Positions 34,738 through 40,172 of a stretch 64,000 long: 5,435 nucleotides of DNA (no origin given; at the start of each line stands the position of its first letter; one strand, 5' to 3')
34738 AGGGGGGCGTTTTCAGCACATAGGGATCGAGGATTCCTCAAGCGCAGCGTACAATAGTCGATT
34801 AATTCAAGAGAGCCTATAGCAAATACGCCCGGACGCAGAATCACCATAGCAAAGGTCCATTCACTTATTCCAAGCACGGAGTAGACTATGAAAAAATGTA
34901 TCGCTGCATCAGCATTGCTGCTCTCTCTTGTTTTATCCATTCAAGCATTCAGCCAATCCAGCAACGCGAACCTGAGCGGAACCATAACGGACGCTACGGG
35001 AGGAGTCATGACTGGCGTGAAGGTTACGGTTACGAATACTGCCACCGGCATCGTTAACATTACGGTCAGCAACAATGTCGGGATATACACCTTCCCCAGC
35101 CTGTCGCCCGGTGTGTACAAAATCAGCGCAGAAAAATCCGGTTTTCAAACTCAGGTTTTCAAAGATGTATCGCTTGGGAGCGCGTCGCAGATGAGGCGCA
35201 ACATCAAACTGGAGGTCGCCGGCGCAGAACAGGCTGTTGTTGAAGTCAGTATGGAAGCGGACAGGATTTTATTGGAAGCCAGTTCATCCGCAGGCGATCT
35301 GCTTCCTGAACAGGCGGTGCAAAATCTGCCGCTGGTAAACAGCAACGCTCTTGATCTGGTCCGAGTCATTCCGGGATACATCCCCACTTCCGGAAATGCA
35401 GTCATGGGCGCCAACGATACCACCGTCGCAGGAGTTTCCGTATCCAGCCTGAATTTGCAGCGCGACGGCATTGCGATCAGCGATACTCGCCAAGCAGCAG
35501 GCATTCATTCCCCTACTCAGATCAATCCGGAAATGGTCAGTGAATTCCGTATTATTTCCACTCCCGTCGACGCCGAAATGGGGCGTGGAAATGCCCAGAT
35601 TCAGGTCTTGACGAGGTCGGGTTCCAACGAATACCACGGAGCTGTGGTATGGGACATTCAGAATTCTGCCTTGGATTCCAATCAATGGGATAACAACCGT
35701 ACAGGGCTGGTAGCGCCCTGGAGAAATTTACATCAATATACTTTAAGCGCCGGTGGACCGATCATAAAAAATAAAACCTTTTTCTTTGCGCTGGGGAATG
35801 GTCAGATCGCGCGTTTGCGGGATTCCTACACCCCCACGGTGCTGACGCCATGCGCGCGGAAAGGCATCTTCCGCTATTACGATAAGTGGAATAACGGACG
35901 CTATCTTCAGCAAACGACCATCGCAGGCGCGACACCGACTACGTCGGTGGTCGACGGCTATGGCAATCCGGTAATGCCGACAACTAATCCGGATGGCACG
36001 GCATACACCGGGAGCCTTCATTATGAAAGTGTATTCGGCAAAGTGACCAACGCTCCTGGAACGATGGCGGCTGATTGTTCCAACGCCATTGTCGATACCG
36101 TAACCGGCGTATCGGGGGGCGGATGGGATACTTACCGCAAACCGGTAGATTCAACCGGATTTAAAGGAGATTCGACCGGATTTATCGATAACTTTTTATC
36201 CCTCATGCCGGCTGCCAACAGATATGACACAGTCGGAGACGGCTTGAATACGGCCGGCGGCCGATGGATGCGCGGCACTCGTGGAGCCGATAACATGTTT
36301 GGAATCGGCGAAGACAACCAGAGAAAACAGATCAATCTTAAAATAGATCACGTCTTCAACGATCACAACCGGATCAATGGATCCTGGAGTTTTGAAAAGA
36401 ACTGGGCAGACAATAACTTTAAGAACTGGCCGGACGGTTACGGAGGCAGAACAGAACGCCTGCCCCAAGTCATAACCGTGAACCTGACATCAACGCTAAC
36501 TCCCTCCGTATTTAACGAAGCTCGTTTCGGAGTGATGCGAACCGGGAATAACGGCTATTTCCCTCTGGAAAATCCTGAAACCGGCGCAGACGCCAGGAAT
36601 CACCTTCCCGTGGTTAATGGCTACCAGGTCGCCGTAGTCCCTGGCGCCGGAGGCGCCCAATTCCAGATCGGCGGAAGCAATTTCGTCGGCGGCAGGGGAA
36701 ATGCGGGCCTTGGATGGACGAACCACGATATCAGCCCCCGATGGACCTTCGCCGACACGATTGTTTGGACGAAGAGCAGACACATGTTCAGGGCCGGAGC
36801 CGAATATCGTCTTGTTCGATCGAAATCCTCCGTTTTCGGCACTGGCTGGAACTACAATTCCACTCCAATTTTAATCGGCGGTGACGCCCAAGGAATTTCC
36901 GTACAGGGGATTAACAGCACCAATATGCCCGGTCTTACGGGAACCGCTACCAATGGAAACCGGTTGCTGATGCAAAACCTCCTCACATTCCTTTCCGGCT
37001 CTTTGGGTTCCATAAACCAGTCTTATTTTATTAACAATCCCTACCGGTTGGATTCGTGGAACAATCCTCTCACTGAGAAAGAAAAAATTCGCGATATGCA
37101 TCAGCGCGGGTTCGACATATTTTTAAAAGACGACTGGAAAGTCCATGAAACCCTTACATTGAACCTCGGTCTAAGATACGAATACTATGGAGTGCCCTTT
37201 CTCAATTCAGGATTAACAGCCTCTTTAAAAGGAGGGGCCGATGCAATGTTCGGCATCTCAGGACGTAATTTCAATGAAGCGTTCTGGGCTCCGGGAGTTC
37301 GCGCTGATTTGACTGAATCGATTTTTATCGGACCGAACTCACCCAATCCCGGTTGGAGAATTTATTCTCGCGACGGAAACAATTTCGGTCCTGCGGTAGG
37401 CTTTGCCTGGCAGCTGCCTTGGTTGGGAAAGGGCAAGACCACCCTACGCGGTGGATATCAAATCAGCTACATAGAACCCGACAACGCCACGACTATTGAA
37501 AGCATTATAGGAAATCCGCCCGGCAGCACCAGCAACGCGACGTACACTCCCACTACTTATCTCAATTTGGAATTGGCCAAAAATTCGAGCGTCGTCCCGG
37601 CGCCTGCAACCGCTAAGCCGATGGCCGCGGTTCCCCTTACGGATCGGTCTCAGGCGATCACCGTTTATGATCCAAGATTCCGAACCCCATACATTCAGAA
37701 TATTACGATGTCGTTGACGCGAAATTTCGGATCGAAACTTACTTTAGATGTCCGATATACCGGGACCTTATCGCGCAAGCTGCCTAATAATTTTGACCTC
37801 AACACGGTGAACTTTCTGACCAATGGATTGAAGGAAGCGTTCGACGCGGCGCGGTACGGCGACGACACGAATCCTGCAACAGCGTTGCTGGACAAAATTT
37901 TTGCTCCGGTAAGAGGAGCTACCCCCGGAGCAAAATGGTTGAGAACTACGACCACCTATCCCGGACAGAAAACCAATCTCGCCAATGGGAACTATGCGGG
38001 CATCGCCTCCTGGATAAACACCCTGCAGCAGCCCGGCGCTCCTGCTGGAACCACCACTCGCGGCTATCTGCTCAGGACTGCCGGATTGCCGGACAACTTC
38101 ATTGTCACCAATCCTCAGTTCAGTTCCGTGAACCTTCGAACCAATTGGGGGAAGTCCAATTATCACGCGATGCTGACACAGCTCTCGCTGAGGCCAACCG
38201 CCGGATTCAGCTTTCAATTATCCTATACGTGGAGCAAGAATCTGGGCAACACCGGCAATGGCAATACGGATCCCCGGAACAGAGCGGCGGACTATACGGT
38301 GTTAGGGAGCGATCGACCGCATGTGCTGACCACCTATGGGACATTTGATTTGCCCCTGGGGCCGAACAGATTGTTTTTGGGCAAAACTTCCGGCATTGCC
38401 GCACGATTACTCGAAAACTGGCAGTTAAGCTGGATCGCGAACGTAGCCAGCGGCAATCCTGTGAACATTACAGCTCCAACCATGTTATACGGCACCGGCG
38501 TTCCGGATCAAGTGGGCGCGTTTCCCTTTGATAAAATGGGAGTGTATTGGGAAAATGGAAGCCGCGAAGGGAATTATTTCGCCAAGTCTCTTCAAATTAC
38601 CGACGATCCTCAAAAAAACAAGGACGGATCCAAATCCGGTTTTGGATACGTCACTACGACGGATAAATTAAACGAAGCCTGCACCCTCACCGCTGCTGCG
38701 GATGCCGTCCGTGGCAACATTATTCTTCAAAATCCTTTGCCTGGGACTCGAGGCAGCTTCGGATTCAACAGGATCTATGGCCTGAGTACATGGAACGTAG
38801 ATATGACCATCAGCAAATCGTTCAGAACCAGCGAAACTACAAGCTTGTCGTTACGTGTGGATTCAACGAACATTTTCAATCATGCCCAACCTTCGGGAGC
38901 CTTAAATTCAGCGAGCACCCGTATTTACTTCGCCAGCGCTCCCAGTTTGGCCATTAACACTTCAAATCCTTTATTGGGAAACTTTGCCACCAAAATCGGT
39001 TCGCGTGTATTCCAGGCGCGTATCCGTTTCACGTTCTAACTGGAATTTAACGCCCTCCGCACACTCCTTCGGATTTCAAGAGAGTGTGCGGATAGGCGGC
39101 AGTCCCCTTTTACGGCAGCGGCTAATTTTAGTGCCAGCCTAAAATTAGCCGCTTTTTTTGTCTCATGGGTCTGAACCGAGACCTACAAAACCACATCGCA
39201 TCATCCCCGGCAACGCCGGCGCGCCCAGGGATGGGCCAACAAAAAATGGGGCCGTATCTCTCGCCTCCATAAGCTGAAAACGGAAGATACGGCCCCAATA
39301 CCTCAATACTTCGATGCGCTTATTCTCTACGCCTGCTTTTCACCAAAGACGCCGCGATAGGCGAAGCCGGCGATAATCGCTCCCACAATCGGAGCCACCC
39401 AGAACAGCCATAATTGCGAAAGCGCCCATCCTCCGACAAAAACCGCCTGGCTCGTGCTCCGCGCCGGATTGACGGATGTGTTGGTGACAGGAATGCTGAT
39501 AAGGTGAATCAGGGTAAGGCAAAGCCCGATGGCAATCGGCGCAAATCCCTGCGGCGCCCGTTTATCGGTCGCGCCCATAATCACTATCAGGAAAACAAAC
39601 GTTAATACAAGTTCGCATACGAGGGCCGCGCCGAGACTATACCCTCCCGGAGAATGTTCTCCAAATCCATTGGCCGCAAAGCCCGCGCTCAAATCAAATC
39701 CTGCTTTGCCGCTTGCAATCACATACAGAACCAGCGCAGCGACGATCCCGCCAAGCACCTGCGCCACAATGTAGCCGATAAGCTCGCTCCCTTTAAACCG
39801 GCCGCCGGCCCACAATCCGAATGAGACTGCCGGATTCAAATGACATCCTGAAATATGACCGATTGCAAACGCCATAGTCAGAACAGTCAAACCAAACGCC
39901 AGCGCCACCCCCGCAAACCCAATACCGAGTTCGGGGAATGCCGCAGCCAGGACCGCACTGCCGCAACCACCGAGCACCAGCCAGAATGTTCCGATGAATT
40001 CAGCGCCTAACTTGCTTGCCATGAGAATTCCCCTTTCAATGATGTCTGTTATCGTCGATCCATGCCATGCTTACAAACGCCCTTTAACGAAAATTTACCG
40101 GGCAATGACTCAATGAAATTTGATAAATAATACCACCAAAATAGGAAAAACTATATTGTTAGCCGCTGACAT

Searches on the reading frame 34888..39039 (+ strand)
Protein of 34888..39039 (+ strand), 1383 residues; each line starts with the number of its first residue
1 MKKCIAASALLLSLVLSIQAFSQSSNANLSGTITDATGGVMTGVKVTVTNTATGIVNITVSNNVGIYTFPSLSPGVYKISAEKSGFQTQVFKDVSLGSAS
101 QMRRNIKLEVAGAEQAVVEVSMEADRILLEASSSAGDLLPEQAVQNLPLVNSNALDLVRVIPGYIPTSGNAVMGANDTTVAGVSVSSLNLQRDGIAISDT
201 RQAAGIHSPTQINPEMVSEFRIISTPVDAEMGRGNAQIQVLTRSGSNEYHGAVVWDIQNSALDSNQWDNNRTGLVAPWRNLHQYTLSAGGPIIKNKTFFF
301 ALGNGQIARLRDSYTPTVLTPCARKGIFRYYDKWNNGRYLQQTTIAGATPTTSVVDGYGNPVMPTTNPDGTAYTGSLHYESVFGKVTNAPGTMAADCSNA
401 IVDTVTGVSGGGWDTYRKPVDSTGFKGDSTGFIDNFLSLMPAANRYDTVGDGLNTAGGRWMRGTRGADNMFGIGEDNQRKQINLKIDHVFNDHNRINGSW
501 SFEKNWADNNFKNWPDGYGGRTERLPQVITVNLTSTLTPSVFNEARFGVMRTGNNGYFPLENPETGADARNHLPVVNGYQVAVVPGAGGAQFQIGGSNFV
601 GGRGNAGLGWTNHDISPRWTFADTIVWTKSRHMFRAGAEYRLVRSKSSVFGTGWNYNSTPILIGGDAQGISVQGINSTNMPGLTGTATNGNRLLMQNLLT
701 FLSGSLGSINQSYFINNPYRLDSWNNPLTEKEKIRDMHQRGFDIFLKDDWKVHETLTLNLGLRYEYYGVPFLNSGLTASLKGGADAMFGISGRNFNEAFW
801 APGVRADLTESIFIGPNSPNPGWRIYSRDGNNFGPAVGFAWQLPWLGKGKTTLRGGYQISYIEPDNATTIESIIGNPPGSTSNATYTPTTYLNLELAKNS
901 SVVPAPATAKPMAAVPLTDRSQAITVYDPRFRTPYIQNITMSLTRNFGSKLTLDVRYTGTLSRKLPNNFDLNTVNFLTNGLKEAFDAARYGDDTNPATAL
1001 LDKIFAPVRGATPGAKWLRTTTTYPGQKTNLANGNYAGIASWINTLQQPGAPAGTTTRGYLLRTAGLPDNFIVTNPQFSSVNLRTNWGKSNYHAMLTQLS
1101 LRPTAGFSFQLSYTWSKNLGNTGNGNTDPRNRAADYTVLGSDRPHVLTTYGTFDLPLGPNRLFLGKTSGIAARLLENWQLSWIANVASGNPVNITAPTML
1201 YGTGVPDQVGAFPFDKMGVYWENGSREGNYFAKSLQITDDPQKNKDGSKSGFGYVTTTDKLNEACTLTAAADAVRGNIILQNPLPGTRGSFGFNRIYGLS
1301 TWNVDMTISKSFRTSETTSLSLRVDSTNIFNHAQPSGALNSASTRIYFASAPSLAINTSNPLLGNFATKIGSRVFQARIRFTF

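Call 7: search_protein_families(library=pfam, proteins=[window:34888-39039:+])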
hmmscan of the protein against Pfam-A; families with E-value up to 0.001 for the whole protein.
window:34888-39039:+ (1383 aa): 4 families
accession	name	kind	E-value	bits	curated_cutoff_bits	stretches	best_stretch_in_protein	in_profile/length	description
PF25183.1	OMP_b-brl_4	-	6.4e-115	385.9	30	1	242-1341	2-816/838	Outer membrane beta barrel domain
PF13620.12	CarboxypepD_reg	-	4e-16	59.6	32.3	1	29-109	2-82/82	Carboxypeptidase regulatory-like domain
PF13715.12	CarbopepD_reg_2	-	0.00019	21.9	32.2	1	29-109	1-77/88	CarboxypepD_reg-like domain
PF17210.9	SdrD_B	-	0.00023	21.8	29.7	1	34-84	17-67/112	SdrD B-like domain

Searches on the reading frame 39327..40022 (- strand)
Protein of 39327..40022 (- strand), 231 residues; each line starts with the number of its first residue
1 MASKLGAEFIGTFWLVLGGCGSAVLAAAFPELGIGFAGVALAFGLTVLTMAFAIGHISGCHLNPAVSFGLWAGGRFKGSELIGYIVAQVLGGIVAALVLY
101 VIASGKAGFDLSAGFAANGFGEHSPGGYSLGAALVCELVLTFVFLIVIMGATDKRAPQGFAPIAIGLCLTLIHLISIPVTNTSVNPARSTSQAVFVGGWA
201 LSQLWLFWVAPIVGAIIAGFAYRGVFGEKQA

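Call 8: search_protein_families(library=pfam, proteins=[window:39327-40022:-])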
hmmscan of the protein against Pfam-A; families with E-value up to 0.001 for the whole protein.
window:39327-40022:- (231 aa): 1 family
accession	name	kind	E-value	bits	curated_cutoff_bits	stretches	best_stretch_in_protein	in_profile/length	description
PF00230.25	MIP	-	1.1e-50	173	25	1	5-222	11-222/222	Major intrinsic protein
